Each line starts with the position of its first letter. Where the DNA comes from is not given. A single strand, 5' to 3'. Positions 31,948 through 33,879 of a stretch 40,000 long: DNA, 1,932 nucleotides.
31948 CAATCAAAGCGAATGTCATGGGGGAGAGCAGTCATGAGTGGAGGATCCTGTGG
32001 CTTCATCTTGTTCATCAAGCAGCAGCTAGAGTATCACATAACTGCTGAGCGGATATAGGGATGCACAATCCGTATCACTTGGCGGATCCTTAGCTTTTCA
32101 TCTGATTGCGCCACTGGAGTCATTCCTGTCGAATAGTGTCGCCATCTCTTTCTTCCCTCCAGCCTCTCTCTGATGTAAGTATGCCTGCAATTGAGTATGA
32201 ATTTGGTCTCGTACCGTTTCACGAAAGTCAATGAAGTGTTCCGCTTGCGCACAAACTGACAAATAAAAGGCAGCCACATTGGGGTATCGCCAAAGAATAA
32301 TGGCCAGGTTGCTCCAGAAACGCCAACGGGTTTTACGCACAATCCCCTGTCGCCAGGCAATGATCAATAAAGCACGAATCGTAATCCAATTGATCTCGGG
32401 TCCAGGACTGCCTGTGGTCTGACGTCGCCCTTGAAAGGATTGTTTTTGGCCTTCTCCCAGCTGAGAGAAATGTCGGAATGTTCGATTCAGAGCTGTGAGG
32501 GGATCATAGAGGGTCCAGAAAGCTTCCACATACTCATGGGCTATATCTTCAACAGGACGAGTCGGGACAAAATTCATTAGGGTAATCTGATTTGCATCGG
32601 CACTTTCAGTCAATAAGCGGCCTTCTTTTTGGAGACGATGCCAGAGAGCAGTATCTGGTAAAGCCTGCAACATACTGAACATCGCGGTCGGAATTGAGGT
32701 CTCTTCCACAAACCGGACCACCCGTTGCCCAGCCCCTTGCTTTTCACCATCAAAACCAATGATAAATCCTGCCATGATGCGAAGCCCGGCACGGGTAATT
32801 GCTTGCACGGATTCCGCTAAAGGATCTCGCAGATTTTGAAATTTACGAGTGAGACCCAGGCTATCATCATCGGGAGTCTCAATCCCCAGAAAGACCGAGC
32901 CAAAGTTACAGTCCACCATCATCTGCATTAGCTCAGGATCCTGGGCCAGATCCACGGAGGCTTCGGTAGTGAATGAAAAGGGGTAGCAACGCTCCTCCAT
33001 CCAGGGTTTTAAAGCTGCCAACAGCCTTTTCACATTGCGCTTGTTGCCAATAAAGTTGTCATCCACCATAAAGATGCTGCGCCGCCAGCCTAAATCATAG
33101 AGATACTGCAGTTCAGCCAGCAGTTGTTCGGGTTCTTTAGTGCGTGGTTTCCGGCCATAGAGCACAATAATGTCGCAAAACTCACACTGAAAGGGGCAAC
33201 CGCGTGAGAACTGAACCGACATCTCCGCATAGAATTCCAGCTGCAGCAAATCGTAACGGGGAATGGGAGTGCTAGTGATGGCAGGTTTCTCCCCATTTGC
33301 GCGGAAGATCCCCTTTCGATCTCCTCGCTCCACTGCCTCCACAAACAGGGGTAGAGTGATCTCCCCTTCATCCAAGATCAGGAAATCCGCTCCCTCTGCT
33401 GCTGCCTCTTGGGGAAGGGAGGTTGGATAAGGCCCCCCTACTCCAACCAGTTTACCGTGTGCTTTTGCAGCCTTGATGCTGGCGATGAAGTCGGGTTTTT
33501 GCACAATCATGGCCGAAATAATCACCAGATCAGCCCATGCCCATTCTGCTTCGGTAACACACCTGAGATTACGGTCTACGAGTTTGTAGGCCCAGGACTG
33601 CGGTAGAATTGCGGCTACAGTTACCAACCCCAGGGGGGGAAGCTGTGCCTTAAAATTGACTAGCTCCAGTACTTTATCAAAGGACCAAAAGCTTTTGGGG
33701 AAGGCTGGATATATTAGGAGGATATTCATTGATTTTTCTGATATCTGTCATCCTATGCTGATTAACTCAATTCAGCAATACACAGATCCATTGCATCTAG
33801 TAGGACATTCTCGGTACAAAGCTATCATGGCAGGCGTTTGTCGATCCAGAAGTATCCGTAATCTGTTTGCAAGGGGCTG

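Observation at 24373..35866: AT-less, fully reducing single-module PKS fused to BioF inside a bioD-bioA-bioB locus: candidate undescribed route to the pimeloyl moiety of biotin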

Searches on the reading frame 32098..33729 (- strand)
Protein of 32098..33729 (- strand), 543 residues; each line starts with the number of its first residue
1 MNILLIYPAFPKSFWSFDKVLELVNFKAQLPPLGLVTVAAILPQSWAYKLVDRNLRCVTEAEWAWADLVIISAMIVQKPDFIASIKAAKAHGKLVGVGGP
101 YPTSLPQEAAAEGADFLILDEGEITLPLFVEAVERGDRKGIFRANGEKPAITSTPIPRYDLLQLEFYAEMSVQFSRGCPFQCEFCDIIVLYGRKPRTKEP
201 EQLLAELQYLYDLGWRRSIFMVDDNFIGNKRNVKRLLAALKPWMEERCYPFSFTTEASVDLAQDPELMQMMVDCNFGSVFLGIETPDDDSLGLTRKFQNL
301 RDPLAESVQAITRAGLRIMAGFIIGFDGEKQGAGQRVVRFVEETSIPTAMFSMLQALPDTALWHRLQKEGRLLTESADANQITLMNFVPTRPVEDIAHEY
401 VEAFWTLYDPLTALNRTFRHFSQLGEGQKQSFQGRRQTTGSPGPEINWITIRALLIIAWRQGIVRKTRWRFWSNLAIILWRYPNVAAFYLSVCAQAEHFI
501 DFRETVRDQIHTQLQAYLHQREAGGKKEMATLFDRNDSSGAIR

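Call 4: search_protein_families(library=pfam, proteins=[window:32098-33729:-])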
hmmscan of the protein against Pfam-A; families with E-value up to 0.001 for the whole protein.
window:32098-33729:- (543 aa): 3 families
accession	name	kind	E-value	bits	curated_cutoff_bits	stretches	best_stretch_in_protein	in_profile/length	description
PF13282.11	DUF4070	-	5.2e-46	156.7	22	1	360-511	1-143/144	Domain of unknown function (DUF4070)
PF04055.27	Radical_SAM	-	6.7e-15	56.1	29.5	1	173-331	2-156/166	Radical SAM superfamily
PF02310.24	B12-binding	-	5.3e-11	42.8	32.1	1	24-127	6-118/121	B12 binding domain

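Call 5: search_protein_families(library=ncbifam, proteins=[window:32098-33729:-])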
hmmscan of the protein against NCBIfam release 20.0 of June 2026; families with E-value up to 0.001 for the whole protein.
window:32098-33729:- (543 aa): 17 families
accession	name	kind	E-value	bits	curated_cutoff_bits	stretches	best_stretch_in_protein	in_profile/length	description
TIGR04013.1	B12_SAM_MJ_1487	hypoth_equivalog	1.1e-25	90.3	251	1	60-362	37-353/382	TIGR04013 family B12-binding domain/radical SAM domain-containing protein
TIGR04479.1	bcpD_PhpK_rSAM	subfamily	5e-22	77.9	600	1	170-345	242-410/504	PhpK family radical SAM P-methyltransferase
TIGR04072.2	rSAM_ladder_B12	equivalog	1.4e-17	63.5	360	1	80-375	88-381/443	lipid biosynthesis B12-binding/radical SAM protein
NF050148.1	rSAM_ApyD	equivalog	8.7e-17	60.7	750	1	135-363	160-390/645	RiPP biosynthesis radical SAM protein ApyD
TIGR03471.1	HpnJ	equivalog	4.3e-16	58.8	577.6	1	170-404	198-428/472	hopanoid biosynthesis associated radical SAM protein HpnJ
TIGR04367.1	HpnR_B12_rSAM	equivalog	3.1e-14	52.4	650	1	156-366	166-373/490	hopanoid C-3 methylase HpnR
TIGR04014.1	B12_SAM_MJ_0865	equivalog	4.7e-14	52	360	1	160-363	150-355/434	methyl-coenzyme M reductase glutamine C-methyltransferase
NF045585.1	rSAM_slr0320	equivalog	5.9e-12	44.9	775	1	159-317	227-380/511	photosystem II high light acclimation radical SAM protein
TIGR02026.1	BchE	equivalog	9.4e-11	41.2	481.35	1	172-368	197-389/497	magnesium-protoporphyrin IX monomethyl ester anaerobic oxidative cyclase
NF033070.1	rSAM_AprD4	equivalog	9.1e-09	34.7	500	1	170-388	197-409/456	AprD4 family radical SAM diol-dehydratase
NF038361.1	rSAM_Sden_1168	equivalog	1.2e-08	33.9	575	1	170-377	283-484/560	Sden_1168 family B12-binding radical SAM P-methyltransferase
NF040542.1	rSAM_RCCLKC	equivalog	1.9e-08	33.9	450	1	171-324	182-330/423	arsinothricin biosynthesis radical SAM protein ArsL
NF033712.0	B12_rSAM_KedN5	subfamily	1.1e-05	23.9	700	1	174-331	200-357/624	KedN5 family methylcobalamin-dependent radical SAM C-methyltransferase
TIGR00089.1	TIGR00089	subfamily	1.3e-05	24.2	251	0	82-216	56-186/429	MiaB/RimO family radical SAM methylthiotransferase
TIGR01579.1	MiaB-like-C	equivalog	1.5e-05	24.5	357.05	1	143-345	112-319/416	tRNA (N(6)-L-threonylcarbamoyladenosine(37)-C(2))-methylthiotransferase MtaB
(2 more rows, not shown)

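Call 42: find_homologous_proteins(query=window:32101-33729:-)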
Query window:32101-33729:- (543 aa): 7996 proteins with E <= 0.001 among 8000 candidates; the best 120 are listed.
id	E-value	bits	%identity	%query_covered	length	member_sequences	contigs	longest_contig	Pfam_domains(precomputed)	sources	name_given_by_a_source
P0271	0.0e+0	1210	96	100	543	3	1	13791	PF04055.28,PF13282.12,PF02310.25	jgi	jgi:radical SAM superfamily enzyme YgiQ (UPF0313 family)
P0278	0.0e+0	1024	83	96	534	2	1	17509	PF04055.28,PF13282.12,PF02310.25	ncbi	ncbi:MAG: B12-binding domain-containing radical SAM protein [Cyanobacteria bacterium J06639_14]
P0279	0.0e+0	1024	83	96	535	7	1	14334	PF04055.28,PF13282.12,PF02310.25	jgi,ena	-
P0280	0.0e+0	1022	82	97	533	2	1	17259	PF04055.28,PF13282.12,PF02310.25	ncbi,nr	ncbi:MAG: B12-binding domain-containing radical SAM protein [Leptolyngbyaceae cyanobacterium T60_A20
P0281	0.0e+0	1016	83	96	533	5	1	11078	PF04055.28,PF13282.12,PF02310.25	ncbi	ncbi:MAG: B12-binding domain-containing radical SAM protein [Leptolyngbyaceae cyanobacterium]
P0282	0.0e+0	1011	82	96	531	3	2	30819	PF04055.28,PF13282.12,PF02310.25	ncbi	ncbi:MAG: B12-binding domain-containing radical SAM protein [Cyanobacteria bacterium J06559_3]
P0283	4.5e-298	1007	82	95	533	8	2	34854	PF04055.28,PF13282.12,PF02310.25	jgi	jgi:radical SAM superfamily enzyme YgiQ (UPF0313 family)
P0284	6.9e-297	1003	82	96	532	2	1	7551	PF04055.28,PF13282.12,PF02310.25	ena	-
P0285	6.2e-295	997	81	98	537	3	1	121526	PF04055.28,PF13282.12,PF02310.25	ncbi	-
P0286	3.5e-293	991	80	96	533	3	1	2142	PF04055.28,PF13282.12,PF02310.25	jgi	jgi:radical SAM superfamily enzyme YgiQ (UPF0313 family)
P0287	6.6e-293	990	80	96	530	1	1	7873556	PF04055.28,PF13282.12,PF02310.25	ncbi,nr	ncbi:MAG: B12-binding domain-containing radical SAM protein [Leptolyngbya sp. SIOISBB]|nr:B12-bindin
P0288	1.3e-291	986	80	96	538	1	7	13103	PF04055.28,PF13282.12,PF02310.25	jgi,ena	jgi:radical SAM superfamily enzyme YgiQ (UPF0313 family)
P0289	6.4e-290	980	79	97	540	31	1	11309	PF04055.28,PF13282.12,PF02310.25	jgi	jgi:radical SAM superfamily enzyme YgiQ (UPF0313 family)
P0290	6.8e-286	967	77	98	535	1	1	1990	PF04055.28,PF13282.12,PF02310.25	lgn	-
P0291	9.4e-286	967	78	96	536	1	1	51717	PF04055.28,PF13282.12,PF02310.25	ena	-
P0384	2.6e-246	836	69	95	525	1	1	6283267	PF04055.28,PF13282.12,PF02310.25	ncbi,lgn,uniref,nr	ncbi:B12-binding domain-containing radical SAM protein [Calothrix sp. 336/3]|uniref:B12-binding doma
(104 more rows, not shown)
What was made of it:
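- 32098..33729 (-): B12-binding radical SAM/DUF4070 gene: a neighbour, probably not part of the pathway. Orthologues at 69-83% identity occur across cyanobacteria (call 42).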

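Call 43: find_encoding_contigs(protein=P0287, flank=10000, max_places=2)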
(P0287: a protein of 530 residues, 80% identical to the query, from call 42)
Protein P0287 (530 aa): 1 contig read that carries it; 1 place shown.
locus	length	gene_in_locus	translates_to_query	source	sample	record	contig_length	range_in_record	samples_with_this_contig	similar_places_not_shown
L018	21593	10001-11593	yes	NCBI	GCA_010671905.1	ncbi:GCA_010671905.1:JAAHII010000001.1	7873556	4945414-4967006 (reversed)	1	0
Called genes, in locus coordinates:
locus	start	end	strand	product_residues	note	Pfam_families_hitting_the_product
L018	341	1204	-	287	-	PF18742:DpnII-MboI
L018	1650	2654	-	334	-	PF00589:Phage_integrase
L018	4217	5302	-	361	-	PF02653:BPD_transp_2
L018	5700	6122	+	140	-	PF06514:PsbU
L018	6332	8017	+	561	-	PF00890:FAD_binding_2, PF01266:DAO (weak), PF02910:Succ_DH_flav_C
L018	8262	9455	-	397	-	PF07689:KaiB, PF00512:HisKA, PF02518:HATPase_c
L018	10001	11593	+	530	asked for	PF02310:B12-binding, PF04055:Radical_SAM, PF13282:DUF4070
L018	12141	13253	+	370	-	PF00487:FA_desaturase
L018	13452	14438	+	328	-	PF02353:CMAS, PF13489:Methyltransf_23, PF01209:Ubie_methyltran (weak), PF13847:Methyltransf_31, PF08241:Methyltransf_11, PF08242:Methyltransf_12, PF13649:Methyltransf_25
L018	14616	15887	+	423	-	PF01266:DAO (weak), PF01494:FAD_binding_3, PF05834:Lycopene_cycl (faint)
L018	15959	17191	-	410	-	PF03435:Sacchrp_dh_NADP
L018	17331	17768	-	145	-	-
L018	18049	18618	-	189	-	-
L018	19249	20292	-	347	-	-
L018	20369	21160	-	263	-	PF04542:Sigma70_r2, PF04539:Sigma70_r3 (weak), PF13545:HTH_Crp_2 (faint), PF08281:Sigma70_r4_2, PF04545:Sigma70_r4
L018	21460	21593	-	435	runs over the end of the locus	PF01609:DDE_Tnp_1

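Call 44: find_encoding_contigs(protein=P0384, flank=10000, max_places=2)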
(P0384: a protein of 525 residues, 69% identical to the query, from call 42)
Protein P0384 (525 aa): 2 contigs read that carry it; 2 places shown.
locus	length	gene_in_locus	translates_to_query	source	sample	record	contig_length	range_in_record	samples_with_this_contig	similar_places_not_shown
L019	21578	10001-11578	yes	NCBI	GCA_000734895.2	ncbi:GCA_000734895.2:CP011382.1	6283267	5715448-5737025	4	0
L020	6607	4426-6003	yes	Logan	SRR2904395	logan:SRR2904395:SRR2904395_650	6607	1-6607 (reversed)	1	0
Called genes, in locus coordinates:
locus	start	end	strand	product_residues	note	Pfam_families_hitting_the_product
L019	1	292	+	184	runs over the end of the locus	PF00213:OSCP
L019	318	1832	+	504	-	PF02874:ATP-synt_ab_N, PF00006:ATP-synt_ab, PF00306:ATP-synt_ab_C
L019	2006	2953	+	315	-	PF00231:ATP-synt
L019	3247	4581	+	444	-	PF13546:DDE_5, PF01609:DDE_Tnp_1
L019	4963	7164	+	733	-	-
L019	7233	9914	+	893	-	PF00654:Voltage_CLC, PF00571:CBS, PF00582:Usp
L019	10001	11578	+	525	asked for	PF02310:B12-binding, PF04055:Radical_SAM, PF13282:DUF4070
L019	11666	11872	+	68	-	-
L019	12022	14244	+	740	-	PF22734:NNH2, PF24883:NPHP3_N (faint), PF05729:NACHT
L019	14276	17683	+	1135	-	PF13401:AAA_22 (faint), PF22734:NNH2, PF24883:NPHP3_N (faint), PF05729:NACHT, PF13646:HEAT_2, PF25786:HEAT_GCN1_C (faint), PF02985:HEAT (faint), PF13646:HEAT_2, +2 more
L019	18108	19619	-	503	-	PF00291:PALP, PF00585:Thr_dehydrat_C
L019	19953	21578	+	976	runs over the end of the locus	PF04212:MIT (faint), PF09986:DUF2225 (faint), PF13424:TPR_12, PF00515:TPR_1 (weak), PF13424:TPR_12, PF00515:TPR_1 (weak), PF13424:TPR_12, PF12770:CHAT, +12 more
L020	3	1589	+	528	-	?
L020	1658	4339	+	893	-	PF00654:Voltage_CLC, PF00571:CBS, PF00582:Usp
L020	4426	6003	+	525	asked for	PF02310:B12-binding, PF04055:Radical_SAM, PF13282:DUF4070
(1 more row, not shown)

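Call 45: find_encoding_contigs(protein=P0278, flank=10000, max_places=2)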
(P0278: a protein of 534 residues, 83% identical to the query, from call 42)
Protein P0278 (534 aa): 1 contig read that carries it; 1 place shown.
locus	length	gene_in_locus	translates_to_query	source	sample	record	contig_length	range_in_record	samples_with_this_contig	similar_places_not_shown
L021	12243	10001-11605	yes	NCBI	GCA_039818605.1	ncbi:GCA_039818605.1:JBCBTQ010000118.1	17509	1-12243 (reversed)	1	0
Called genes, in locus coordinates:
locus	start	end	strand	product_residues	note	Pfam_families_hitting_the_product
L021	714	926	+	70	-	-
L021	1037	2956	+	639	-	PF26355:HTH_VMAP-M9, PF13676:TIR_2 (weak), PF14516:AAA_35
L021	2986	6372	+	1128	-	PF14516:AAA_35, PF13492:GAF_3 (faint), PF01590:GAF, PF13185:GAF_2, PF01590:GAF, PF13185:GAF_2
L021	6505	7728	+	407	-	PF01544:CorA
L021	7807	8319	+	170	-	PF00156:Pribosyltran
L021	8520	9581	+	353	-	PF19300:BPD_transp_1_N, PF00528:BPD_transp_1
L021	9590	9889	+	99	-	-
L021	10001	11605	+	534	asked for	PF02310:B12-binding, PF04055:Radical_SAM, PF13282:DUF4070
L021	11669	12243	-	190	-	PF13495:Phage_int_SAM_4, PF00589:Phage_integrase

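Call 46: find_encoding_contigs(protein=P0285, flank=10000, max_places=2)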
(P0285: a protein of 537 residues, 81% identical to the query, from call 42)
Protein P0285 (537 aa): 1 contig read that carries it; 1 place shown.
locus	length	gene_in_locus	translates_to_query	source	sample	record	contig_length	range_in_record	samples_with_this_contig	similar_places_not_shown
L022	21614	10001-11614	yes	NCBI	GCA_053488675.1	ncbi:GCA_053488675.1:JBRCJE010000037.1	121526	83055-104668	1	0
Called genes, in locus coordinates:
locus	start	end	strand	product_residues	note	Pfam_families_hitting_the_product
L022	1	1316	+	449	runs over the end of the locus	PF13660:DUF4147, PF05161:MOFRL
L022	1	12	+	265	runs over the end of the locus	PF07082:DUF1350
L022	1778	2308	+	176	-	PF00582:Usp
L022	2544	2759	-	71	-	PF10999:DUF2839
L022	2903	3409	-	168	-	-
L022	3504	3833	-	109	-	PF14495:Cytochrom_C550 (weak), PF00034:Cytochrom_C, PF13442:Cytochrome_CBB3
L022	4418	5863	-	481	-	PF07894:SACK1 (faint), PF13091:PLDc_2, PF00614:PLDc (weak), PF13091:PLDc_2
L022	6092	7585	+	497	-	PF11741:AMIN, PF01520:Amidase_3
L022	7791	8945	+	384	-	PF00266:Aminotran_5, PF01053:Cys_Met_Meta_PP (weak)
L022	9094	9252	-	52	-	-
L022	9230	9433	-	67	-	PF11165:DUF2949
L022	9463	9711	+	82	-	-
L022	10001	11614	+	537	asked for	PF02310:B12-binding, PF04055:Radical_SAM, PF13282:DUF4070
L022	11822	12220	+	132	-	PF13442:Cytochrome_CBB3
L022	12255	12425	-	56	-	-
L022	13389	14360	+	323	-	PF00348:polyprenyl_synt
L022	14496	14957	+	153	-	PF01928:CYTH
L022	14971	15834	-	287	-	PF03881:Fructosamin_kin, PF01636:APH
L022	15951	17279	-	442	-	PF00675:Peptidase_M16, PF05193:Peptidase_M16_C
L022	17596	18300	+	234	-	PF00959:Phage_lysozyme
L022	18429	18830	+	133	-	-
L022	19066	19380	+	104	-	-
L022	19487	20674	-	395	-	PF00890:FAD_binding_2 (faint), PF01266:DAO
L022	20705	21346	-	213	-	PF09378:HAS-barrel (weak)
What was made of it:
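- The radical-SAM gene is a core cyanobacterial gene, 69-83% identical across orders, and is unlinked to bio genes in four other genomes (calls 42-46).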
